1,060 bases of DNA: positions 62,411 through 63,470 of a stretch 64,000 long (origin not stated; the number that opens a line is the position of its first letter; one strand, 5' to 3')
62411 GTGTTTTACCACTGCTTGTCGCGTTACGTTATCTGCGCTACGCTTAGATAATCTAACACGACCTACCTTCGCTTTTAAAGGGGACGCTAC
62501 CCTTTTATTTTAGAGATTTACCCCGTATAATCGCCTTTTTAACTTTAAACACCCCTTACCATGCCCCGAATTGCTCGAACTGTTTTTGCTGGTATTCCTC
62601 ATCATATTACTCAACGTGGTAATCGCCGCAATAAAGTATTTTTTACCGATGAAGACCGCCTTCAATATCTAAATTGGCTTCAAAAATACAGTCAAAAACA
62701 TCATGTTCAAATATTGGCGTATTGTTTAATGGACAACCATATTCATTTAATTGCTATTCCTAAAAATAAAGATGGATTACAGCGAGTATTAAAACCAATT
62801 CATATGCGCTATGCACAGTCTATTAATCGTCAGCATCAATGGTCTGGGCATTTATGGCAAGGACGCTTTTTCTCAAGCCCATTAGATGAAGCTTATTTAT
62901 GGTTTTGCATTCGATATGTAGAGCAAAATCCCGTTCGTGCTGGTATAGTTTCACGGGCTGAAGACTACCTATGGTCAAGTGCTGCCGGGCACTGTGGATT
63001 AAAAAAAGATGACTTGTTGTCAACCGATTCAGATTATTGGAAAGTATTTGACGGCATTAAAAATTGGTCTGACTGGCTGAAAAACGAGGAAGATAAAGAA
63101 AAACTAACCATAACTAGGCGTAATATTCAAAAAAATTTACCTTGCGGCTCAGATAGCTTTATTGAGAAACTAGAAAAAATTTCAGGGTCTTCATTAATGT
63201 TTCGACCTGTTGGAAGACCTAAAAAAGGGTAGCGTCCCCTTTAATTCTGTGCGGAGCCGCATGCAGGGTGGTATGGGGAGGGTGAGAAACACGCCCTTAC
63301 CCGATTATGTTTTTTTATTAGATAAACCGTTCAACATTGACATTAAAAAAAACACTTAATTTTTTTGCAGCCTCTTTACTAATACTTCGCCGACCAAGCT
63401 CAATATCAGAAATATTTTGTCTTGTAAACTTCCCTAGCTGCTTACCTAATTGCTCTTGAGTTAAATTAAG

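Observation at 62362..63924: Same five-part mobile architecture at both ends of the window: REPIN, CCCCT end motif, clipped group II intron terminus, attC remnant, toxin-antitoxin operon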

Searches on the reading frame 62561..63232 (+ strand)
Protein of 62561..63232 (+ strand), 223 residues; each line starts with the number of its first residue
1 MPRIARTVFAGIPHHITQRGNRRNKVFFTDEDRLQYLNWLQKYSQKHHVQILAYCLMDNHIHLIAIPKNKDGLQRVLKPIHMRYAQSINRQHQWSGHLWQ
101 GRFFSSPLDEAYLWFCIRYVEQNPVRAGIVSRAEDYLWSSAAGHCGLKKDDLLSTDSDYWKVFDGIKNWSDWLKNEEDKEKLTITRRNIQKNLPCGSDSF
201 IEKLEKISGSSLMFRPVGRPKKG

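Call 6: search_protein_families(library=pfam, proteins=[window:62561-63232:+], max_evalue=0.01)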
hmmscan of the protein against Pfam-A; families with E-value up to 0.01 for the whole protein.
window:62561-63232:+ (223 aa): 1 family
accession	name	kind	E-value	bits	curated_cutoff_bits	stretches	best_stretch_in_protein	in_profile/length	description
PF01797.21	Y1_Tnp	-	6.4e-16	59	23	1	14-123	7-121/121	Transposase IS200 like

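Call 14: find_encoding_contigs(protein=window:62561-63232:+, flank=10000, max_places=10)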
Protein window:62561-63232:+ (223 aa): 5 contigs read that carry it; 2 places shown.
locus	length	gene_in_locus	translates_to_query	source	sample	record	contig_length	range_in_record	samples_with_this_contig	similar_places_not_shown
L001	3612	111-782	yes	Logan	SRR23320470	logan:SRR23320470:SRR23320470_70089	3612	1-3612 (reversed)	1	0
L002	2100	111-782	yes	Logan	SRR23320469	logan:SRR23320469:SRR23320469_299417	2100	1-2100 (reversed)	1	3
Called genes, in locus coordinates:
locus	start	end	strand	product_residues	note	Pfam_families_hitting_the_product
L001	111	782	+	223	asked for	PF01797:Y1_Tnp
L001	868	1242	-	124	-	PF12844:HTH_19 (weak), PF13560:HTH_31 (weak), PF01381:HTH_3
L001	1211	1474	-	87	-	-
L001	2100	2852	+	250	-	PF19069:DUF5765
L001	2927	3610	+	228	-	?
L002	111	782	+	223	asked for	PF01797:Y1_Tnp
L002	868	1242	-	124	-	PF12844:HTH_19 (weak), PF13560:HTH_31 (weak), PF01381:HTH_3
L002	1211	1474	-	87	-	-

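Call 19: find_related_loci(query=window:62561-63232:+, collection=genome_contigs, flank=3000)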
Query window:62561-63232:+ (223 aa) in genome_contigs; peptide patterns used: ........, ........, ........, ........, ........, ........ (x = any residue, [..] = any of these).
600 stretches matched a pattern (row limit reached: there are more); 352 encode a relative of the query (tblastn E <= 1e-3); the best 80 are kept; 80 distinct loci.
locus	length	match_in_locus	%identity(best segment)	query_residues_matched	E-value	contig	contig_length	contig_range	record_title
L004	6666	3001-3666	63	1-222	2e-101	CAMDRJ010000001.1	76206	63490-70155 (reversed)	MAG: Klebsiella pneumoniae isolate TH-11nov19-3 genome assembly, contig: TH-11nov19-C566, whole genome shotgun sequence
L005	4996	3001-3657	62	1-220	1e-90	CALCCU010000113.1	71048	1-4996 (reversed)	MAG TPA_asm: uncultured Gammaproteobacteria bacterium isolate ERR257714_bin.107_CONCOCT_v1.1_MAG genome assembly, contig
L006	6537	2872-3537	61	1-223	7e-90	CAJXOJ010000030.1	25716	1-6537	MAG TPA_asm: uncultured Cycloclasticus sp. isolate SRR3933174_bin.9_MetaBAT_v2.12.1_MAG genome assembly, contig: NODE_11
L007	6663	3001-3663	60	1-222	2e-89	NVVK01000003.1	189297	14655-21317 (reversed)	MAG: Methylophaga sp. isolate NORP65 Contig_source1382A_141, whole genome shotgun sequence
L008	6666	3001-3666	59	1-223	1e-87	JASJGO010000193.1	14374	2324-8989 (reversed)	MAG: Cycloclasticus sp. isolate ChS5.bin.31 ChesSed_k141_268716, whole genome shotgun sequence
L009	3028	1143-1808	58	1-223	1e-88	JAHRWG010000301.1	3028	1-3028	MAG: Cycloclasticus sp. isolate DC_out13 k91_5552468, whole genome shotgun sequence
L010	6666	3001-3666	59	1-223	2e-86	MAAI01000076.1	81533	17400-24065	Methylophaga sp. 41_12_T18 BD02T18_scaffold_97, whole genome shotgun sequence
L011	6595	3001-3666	53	1-223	5e-81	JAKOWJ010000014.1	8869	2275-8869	MAG: Pseudomonadota bacterium isolate JPNG_maxbin.109 k201_486358, whole genome shotgun sequence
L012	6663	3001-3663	53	1-220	9e-77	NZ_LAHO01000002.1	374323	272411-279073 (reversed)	Arsukibacterium ikkense strain GCM72 contig_9, whole genome shotgun sequence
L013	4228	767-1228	68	1-154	1e-68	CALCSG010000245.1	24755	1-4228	MAG TPA_asm: uncultured Gammaproteobacteria bacterium isolate ERR2206791_bin.50_CONCOCT_v1.1_MAG genome assembly, contig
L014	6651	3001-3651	50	1-221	5e-68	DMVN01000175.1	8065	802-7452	MAG TPA_asm: Acidobacteria bacterium isolate UBA10528 contig_131532, whole genome shotgun sequence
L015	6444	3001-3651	50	1-221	3e-67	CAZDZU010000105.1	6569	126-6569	MAG TPA_asm: uncultured Eubacteriales bacterium isolate SRP098346_co1_13 genome assembly, contig: NODE_16696_length_6569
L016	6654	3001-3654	50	1-222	2e-66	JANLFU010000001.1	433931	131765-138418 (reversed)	MAG: Candidatus Saccharicenans sp. isolate A05DMB19 NODE_1_length_433931_cov_34.804960, whole genome shotgun sequence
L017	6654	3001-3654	48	1-222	1e-65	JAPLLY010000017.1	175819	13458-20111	MAG: Candidatus Omnitrophota bacterium isolate LacPavin_0419_WC90_MAG_41_16 LacPavin_0419_WC90_scaffold_372462, whole ge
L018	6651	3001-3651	50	1-221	2e-65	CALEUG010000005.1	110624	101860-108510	MAG: uncultured bacterium isolate R1_Bin_MAXBIN__085_1 genome assembly, contig: c_000001923440, whole genome shotgun seq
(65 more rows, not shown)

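Call 44: search_protein_families(library=ncbifam, proteins=[window:62561-63232:+], max_evalue=0.01)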
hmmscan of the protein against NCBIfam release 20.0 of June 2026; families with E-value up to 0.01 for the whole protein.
window:62561-63232:+ (223 aa): 3 families
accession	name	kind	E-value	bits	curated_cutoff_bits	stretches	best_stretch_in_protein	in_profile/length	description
NF047646.1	REP_Tyr_transpos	equivalog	4.4e-21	75.3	80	1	7-139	5-146/146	REP-associated tyrosine transposase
NF033573.1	transpos_IS200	equivalog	3.4e-05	24.1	55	1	14-121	13-125/126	IS200/IS605 family transposase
TIGR04131.1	Bac_Flav_CTERM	domain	0.0076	16.4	35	0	80-125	33-77/85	T9SS type B sorting domain-containing protein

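Call 73: find_homologous_proteins(query=L001:2100-2852:+, max_evalue=1e-20)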
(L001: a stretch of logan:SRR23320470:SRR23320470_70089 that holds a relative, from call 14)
Query L001:2100-2852:+ (250 aa): 1161 proteins with E <= 1e-20 among 1686 candidates; the best 120 are listed.
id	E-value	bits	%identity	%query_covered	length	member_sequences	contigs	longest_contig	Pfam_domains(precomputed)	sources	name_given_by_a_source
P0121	2.1e-152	524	89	100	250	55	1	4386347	PF19069.7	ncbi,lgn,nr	ncbi:MAG: hypothetical protein methR_P3864 [Methyloprofundus sp.]|nr:MAG: hypothetical protein methR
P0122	1.1e-139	482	82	97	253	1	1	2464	PF19069.7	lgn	-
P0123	1.2e-139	482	80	99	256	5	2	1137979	PF19069.7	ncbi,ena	-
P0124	2.7e-138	478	80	100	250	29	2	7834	PF19069.7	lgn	-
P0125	3.1e-138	478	80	100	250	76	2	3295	PF19069.7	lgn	-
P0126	2.8e-136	471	80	98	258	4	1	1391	PF19069.7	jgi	-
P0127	1.0e-135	469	79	100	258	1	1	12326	PF19069.7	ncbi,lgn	-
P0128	4.5e-135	467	77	100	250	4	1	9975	PF19069.7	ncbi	-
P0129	5.1e-135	467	77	100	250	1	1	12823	PF19069.7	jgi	jgi:hypothetical protein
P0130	6.3e-135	467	78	100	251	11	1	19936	PF19069.7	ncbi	ncbi:MAG: DUF5765 domain-containing protein [Methylococcaceae bacterium]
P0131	2.6e-134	465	78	100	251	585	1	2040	PF19069.7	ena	-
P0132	2.7e-134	465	80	96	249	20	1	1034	PF19069.7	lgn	-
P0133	4.1e-134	464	81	100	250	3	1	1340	PF19069.7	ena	-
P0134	6.0e-134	464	78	99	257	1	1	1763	PF19069.7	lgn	-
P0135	2.7e-133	461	78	100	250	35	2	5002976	PF19069.7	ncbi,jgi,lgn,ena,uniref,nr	ncbi:DUF5765 domain-containing protein [Methylotuvimicrobium sp. KM2]|uniref:DUF5765 domain-containi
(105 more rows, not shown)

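Call 74: find_encoding_contigs(protein=P0121, flank=10000, max_places=3)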
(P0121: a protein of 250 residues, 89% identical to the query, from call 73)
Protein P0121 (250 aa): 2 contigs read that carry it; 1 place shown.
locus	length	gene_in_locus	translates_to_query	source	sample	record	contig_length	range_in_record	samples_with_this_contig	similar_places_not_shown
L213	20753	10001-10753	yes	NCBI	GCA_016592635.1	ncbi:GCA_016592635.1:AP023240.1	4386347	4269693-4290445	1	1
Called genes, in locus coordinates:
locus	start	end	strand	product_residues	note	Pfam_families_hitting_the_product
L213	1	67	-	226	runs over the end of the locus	PF02508:Rnf-Nqr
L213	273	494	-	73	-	PF09720:Unstab_antitox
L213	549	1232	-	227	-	PF04205:FMN_bind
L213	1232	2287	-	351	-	PF03116:NQR2_RnfD_RnfE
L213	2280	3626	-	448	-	PF13375:RnfC_N, PF01512:Complex1_51K, PF10531:SLBB, PF12838:Fer4_7 (weak), PF13183:Fer4_8 (weak), PF13187:Fer4_9 (faint), PF13534:Fer4_17 (faint)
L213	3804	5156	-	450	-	PF13375:RnfC_N, PF01512:Complex1_51K, PF10531:SLBB (weak), PF12838:Fer4_7 (weak), PF13183:Fer4_8 (weak)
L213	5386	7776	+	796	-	PF01326:PPDK_N, PF00391:PEP-utilizers, PF02896:PEP-utilizers_C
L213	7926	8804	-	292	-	PF01882:DUF58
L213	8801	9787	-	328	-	PF20030:bpMoxR, PF07726:AAA_3, PF07728:AAA_5, PF17863:AAA_lid_2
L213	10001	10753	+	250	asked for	PF19069:DUF5765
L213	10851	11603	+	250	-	PF19069:DUF5765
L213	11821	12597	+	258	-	PF11932:DUF3450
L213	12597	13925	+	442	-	PF01618:MotA_ExbB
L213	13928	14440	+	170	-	PF01618:MotA_ExbB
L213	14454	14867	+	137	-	PF02472:ExbD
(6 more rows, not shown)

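Call 75: find_encoding_contigs(protein=P0123, flank=10000, max_places=2)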
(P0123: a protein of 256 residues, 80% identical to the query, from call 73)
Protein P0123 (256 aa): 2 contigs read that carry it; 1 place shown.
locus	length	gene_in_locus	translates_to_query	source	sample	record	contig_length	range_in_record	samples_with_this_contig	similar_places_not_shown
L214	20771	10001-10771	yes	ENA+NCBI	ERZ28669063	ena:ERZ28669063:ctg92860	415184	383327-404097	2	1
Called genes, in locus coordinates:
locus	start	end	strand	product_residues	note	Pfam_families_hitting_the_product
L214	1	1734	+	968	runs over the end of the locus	PF24096:DUF7379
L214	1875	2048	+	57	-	PF01381:HTH_3 (faint)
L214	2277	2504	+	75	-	-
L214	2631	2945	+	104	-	-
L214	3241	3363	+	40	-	-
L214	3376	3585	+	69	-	-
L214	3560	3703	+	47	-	-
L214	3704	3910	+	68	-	-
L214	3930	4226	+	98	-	PF04365:BrnT_toxin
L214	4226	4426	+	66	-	-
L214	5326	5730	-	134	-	PF01850:PIN (weak)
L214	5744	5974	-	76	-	-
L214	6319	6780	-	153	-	PF03050:DDE_Tnp_IS66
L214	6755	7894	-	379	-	PF13482:RNase_H_2, PF03050:DDE_Tnp_IS66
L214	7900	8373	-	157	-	PF13482:RNase_H_2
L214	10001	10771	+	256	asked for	PF19069:DUF5765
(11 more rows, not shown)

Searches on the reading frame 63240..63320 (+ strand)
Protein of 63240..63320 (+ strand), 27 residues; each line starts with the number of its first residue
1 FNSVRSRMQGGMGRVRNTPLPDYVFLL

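Call 33: search_dna_similar(query=L084:3036-3488:+, collection=plasmids, mode=protein, max_rows=40, rows=spread)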
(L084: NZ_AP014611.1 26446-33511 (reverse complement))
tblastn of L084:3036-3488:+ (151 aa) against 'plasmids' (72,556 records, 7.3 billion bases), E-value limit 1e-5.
Records with a match: 2211; places in all: 2387; records where one place covers at least 80% of the query: 6.
Best place of each record, by identity: >=99% 20; 95-99% 1438; 90-95% 13; 80-90% 15; 60-80% 327; <60% 398.
By first word of the organism name: Escherichia 601; Klebsiella 580; Salmonella 269; Acinetobacter 214; Citrobacter 74; Enterobacter 63; Pseudomonas 46; Vibrio 25; Shigella 22; Providencia 21; and 84 more.
By predicted mobility (MOB-suite, as given by PLSDB): conjugative 1438; non-mobilizable 469; mobilizable 304.
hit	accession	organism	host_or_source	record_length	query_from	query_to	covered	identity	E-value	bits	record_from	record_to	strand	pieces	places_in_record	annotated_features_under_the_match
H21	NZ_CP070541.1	Citrobacter freundii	Homo sapiens,endotracheal tube swab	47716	1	151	100%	100.0%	2e-95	308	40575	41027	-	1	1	none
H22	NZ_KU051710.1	Citrobacter freundii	-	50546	48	150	68%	77.7%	4e-51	181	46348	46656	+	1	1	ltrA: group II intron reverse transcriptase/maturase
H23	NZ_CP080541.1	Citrobacter braakii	Homo sapiens,clinical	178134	48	150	68%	77.7%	4e-51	181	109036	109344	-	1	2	ltrA: group II intron reverse transcriptase/maturase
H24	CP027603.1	Klebsiella pneumoniae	-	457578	48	150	68%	77.7%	4e-51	181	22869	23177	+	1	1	ltrA: group II intron reverse transcriptase/maturase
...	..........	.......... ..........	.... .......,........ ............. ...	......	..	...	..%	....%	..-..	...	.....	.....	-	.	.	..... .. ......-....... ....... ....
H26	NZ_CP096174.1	Klebsiella pneumoniae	Homo sapiens,Pure culture one microbial ...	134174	44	150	71%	69.2%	3e-42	155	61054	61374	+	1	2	ltrA: group II intron reverse transcriptase/maturase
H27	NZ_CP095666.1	Klebsiella pneumoniae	Homo sapiens,Pure culture one microbial ...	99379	48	150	68%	70.9%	1e-40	150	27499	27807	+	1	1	group II intron maturase-specific domain-containing protein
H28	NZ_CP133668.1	Acinetobacter bereziniae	Homo sapiens,tracheal aspirate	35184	1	50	33%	96.0%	7e-22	97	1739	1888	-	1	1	none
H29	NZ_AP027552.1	Escherichia coli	Homo sapiens,whole organism,feces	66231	1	50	33%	96.0%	7e-22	97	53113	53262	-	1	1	none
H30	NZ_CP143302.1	Klebsiella pneumoniae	Homo sapiens,pure culture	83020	1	50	33%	96.0%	7e-22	97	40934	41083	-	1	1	none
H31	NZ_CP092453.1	Escherichia coli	wastewater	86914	1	50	33%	96.0%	7e-22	97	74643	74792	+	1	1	none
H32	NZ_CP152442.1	Klebsiella pneumoniae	Homo sapiens,whole organism,sputum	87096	1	50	33%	96.0%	7e-22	97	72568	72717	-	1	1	none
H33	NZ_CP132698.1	Klebsiella pneumoniae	Homo sapiens,Burn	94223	1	50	33%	96.0%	7e-22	97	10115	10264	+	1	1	none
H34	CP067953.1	Klebsiella pneumoniae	Homo sapiens,urine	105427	1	50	33%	96.0%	7e-22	97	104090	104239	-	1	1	none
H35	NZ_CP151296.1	Shigella sonnei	-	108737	1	50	33%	96.0%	7e-22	97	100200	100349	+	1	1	none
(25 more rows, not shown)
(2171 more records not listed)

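Call 34: get_annotated_region(hit=H22, flank=3000)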
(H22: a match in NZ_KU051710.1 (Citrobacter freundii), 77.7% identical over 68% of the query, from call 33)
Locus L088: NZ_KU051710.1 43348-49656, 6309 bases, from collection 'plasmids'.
description: Citrobacter freundii strain CRE1503 plasmid pIMP-FJ1503, complete sequence
organism: Citrobacter freundii (NCBI taxid 546)
taxonomy: Bacteria; Pseudomonadota; Gammaproteobacteria; Enterobacterales; Enterobacteriaceae; Citrobacter; Citrobacter freundii
host: -; source: -; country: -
typing (MOB-suite, as given by PLSDB): conjugative; replicon IncN; relaxase MOBF; mating-pair formation MPF_T
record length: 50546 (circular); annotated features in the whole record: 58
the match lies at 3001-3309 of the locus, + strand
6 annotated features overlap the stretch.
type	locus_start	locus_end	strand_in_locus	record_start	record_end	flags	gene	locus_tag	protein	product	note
CDS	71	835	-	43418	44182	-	-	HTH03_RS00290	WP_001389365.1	IS6-like element IS6100 family transposase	GO:0006313 - DNA transposition [Evidence IEA]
CDS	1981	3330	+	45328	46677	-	ltrA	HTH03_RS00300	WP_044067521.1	group II intron reverse transcriptase/maturase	GO:0000373 - Group II intron splicing [Evidence IEA]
CDS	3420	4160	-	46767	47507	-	-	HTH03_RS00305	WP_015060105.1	subclass B1 metallo-beta-lactamase IMP-4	-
predicted_resistance_gene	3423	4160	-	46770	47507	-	blaIMP-4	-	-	subclass B1 metallo-beta-lactamase IMP-4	predicted by amrfinderplus; class BETA-LACTAM; identity 100.0%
CDS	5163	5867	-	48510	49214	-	-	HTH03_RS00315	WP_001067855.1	IS6-like element IS26 family transposase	GO:0006313 - DNA transposition [Evidence IEA]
CDS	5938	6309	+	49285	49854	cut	-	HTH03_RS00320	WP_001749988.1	recombinase family protein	GO:0006310 - DNA recombination [Evidence IEA]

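Call 35: get_annotated_region(hit=H25, flank=3000)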
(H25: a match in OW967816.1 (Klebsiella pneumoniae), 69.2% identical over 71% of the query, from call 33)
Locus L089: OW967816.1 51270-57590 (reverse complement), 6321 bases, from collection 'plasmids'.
description: Klebsiella pneumoniae isolate 147 genome assembly, plasmid: P1
organism: Klebsiella pneumoniae (NCBI taxid 573)
taxonomy: Bacteria; Pseudomonadota; Gammaproteobacteria; Enterobacterales; Enterobacteriaceae; Klebsiella; Klebsiella pneumoniae
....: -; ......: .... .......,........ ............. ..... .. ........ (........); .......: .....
typing (MOB-suite, as given by PLSDB): conjugative; replicon IncFII,rep_cluster_1418; relaxase MOBP; mating-pair formation MPF_I
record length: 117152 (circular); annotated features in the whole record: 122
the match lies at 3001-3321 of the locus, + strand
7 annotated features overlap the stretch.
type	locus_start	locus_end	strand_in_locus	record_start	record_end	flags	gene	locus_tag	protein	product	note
CDS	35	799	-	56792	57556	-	-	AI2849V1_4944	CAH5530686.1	hypothetical protein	-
CDS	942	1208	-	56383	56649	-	-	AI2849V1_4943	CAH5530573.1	hypothetical protein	-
CDS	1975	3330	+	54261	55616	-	-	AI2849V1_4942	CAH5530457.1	Group II intron-encoded protein LtrA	-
CDS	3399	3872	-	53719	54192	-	-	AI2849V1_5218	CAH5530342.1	dfrA14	-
predicted_resistance_gene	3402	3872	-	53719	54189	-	dfrA14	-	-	trimethoprim-resistant dihydrofolate reductase DfrA14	predicted by amrfinderplus; class TRIMETHOPRIM; identity 100.0%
CDS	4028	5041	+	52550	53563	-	-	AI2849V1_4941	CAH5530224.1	Tyrosine recombinase XerD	-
CDS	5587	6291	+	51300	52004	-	-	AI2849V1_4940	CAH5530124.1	hypothetical protein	-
